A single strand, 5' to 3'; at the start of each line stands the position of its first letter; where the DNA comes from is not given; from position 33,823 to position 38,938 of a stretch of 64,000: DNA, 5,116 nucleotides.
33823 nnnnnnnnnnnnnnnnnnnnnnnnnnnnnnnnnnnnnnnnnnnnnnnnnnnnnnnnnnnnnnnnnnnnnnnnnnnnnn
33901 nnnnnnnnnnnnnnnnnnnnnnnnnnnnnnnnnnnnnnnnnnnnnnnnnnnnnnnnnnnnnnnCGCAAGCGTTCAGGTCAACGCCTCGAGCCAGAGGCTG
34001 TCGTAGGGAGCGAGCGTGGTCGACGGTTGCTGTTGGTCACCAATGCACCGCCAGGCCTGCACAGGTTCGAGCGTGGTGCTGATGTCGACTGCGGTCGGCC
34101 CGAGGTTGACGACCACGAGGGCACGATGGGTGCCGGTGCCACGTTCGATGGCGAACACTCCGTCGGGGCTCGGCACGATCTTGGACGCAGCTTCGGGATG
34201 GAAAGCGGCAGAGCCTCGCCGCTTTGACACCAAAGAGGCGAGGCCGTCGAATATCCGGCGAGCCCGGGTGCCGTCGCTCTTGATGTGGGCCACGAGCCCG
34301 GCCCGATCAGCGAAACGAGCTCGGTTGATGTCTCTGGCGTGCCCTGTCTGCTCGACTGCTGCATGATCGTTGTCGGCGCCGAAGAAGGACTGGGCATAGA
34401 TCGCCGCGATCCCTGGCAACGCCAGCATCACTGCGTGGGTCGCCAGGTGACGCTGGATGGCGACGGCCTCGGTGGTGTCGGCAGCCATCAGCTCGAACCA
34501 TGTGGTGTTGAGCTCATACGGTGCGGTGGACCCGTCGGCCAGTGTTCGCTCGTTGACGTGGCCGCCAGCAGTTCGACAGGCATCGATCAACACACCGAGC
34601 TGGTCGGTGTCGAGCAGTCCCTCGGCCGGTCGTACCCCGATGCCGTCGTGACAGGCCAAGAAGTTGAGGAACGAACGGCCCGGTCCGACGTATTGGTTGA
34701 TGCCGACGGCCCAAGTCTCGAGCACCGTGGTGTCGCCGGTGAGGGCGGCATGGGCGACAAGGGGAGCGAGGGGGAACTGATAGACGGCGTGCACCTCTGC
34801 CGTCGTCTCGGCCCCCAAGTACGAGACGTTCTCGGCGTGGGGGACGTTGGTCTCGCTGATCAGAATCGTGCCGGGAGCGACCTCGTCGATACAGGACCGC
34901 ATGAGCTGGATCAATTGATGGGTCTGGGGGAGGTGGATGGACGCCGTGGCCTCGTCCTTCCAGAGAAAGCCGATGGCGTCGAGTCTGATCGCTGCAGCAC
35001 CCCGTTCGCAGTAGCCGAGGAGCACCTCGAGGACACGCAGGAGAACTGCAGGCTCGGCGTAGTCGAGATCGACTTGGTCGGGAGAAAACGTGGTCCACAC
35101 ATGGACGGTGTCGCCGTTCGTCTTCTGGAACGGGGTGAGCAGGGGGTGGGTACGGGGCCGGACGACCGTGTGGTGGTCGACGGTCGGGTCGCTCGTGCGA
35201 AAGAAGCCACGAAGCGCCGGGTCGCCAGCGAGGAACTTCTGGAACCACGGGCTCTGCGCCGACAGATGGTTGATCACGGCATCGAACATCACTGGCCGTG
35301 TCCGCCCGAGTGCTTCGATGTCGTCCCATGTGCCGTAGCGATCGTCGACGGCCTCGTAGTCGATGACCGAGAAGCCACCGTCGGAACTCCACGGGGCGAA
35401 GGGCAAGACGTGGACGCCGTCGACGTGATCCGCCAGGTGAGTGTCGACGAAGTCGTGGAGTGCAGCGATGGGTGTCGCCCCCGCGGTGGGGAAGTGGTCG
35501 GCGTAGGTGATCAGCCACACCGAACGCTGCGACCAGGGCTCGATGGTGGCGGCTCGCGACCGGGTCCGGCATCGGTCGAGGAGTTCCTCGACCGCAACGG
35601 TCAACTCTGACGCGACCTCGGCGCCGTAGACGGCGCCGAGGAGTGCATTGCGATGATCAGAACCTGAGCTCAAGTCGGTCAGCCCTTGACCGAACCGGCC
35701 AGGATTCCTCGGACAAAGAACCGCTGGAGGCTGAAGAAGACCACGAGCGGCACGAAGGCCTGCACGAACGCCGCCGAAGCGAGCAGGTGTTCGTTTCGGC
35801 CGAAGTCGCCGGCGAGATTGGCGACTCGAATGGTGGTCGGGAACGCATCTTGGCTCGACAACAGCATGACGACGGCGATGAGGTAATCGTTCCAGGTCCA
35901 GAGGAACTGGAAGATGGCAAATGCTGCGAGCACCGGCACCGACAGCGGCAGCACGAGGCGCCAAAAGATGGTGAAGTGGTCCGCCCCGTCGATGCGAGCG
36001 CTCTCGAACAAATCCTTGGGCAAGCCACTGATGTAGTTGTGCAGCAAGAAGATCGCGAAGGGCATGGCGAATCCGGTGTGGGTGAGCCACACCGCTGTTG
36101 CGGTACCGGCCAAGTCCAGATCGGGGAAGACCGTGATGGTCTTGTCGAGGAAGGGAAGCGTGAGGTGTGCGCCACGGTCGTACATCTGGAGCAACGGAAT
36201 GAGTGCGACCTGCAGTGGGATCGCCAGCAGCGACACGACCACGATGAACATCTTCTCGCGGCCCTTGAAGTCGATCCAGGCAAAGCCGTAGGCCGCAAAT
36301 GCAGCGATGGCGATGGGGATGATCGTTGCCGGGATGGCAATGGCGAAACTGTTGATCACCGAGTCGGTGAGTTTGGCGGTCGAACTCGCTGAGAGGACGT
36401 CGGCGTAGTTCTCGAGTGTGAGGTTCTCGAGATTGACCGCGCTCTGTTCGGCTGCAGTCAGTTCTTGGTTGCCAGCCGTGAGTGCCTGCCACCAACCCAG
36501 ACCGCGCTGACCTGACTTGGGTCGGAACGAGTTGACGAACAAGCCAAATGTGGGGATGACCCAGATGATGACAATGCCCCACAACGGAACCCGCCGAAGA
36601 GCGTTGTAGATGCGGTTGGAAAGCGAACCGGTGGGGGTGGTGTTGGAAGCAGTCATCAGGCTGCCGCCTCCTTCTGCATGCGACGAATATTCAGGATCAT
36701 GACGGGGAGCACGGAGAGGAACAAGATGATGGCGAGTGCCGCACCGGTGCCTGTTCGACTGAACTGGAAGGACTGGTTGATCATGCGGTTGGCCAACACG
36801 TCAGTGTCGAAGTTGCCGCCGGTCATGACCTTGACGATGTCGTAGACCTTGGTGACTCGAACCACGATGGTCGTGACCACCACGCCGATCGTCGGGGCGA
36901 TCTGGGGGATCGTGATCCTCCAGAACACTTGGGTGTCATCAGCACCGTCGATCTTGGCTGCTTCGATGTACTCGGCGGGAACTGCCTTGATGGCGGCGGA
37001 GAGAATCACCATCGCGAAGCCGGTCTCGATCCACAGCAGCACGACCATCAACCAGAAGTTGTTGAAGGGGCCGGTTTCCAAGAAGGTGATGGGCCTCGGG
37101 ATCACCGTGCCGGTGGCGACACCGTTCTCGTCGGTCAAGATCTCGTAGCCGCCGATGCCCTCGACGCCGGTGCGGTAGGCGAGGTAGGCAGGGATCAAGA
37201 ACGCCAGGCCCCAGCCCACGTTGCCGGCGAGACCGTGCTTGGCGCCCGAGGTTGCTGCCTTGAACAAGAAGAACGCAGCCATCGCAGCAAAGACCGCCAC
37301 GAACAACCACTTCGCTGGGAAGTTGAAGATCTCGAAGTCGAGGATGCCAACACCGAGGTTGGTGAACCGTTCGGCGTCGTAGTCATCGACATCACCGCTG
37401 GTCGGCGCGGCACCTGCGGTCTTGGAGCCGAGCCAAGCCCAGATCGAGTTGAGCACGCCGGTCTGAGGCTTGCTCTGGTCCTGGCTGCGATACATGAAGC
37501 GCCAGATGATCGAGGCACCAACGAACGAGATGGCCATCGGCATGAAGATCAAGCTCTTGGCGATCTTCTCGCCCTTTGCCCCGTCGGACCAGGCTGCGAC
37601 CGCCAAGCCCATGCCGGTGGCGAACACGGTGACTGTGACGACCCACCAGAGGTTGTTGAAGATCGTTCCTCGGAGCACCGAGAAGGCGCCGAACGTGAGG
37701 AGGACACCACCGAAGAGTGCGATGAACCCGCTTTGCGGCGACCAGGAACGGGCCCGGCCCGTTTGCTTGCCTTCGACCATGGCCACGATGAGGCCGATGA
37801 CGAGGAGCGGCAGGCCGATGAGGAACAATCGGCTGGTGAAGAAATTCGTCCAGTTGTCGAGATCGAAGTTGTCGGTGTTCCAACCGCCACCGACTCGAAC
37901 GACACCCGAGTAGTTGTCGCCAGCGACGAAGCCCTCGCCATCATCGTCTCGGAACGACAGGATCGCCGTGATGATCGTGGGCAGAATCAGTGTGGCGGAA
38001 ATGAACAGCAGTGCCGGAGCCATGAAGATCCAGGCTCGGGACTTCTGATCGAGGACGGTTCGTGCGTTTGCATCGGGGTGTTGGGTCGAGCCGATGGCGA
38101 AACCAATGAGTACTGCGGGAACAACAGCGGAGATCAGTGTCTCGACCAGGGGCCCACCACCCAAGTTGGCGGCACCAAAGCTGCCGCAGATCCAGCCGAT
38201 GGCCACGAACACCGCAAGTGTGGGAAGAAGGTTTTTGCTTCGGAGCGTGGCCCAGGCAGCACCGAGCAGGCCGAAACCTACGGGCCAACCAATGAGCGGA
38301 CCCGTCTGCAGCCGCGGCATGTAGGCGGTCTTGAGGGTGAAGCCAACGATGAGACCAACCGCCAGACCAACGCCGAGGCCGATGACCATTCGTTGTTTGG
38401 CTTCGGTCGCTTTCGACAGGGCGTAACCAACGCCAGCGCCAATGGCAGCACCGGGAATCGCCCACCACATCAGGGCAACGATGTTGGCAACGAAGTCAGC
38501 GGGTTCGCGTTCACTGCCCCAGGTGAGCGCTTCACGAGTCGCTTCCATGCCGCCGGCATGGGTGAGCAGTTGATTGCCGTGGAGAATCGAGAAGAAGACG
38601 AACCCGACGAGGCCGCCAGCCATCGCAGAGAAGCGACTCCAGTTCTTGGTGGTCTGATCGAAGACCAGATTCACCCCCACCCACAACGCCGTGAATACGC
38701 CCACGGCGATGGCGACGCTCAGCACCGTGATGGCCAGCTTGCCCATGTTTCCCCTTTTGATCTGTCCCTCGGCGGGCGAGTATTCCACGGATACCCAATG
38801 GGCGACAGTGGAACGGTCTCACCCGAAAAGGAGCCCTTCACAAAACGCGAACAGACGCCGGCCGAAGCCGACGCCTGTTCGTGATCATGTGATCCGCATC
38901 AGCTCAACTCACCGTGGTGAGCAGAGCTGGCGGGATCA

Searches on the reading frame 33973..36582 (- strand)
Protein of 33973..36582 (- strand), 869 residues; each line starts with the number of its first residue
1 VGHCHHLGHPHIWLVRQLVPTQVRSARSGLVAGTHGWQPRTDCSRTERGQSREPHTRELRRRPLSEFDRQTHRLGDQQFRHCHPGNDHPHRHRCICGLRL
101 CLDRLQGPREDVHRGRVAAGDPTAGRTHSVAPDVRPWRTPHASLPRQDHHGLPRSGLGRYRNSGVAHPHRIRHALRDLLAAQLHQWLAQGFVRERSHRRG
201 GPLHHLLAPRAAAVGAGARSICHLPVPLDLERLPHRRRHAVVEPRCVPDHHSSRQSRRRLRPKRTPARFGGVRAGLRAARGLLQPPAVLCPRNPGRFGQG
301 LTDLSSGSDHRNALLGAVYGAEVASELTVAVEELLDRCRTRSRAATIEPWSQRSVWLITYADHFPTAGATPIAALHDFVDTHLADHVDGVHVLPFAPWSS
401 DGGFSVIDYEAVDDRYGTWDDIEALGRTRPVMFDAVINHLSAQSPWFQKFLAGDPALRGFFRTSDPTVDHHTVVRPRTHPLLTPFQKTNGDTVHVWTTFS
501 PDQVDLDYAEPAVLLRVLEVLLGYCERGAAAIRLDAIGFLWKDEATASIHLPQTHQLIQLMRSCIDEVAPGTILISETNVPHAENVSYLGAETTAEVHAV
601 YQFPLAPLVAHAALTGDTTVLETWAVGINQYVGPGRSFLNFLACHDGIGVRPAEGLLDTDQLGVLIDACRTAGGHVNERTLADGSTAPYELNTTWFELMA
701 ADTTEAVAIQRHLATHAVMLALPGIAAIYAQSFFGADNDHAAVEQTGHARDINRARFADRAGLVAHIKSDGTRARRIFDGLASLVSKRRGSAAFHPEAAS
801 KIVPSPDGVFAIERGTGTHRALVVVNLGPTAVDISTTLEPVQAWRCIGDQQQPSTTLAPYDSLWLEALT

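Call 34: search_protein_families(library=pfam, proteins=[window:33973-36582:-])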
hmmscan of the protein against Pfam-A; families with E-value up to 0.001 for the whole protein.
window:33973-36582:- (869 aa): 1 family
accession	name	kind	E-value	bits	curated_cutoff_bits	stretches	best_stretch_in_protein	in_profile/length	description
PF00128.31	Alpha-amylase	-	5.1e-19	69.3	22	1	388-609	34-272/446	Alpha amylase, catalytic domain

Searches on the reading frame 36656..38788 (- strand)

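Call 34: search_protein_families(library=pfam, proteins=[window:36656-38788:-])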
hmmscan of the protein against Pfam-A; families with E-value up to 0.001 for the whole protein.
window:36656-38788:- (710 aa): 1 family
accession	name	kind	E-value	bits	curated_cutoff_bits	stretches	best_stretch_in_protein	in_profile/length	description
PF00528.27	BPD_transp_1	-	2.4e-12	47.4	26.4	1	574-699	50-174/184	Binding-protein-dependent transport system inner membrane component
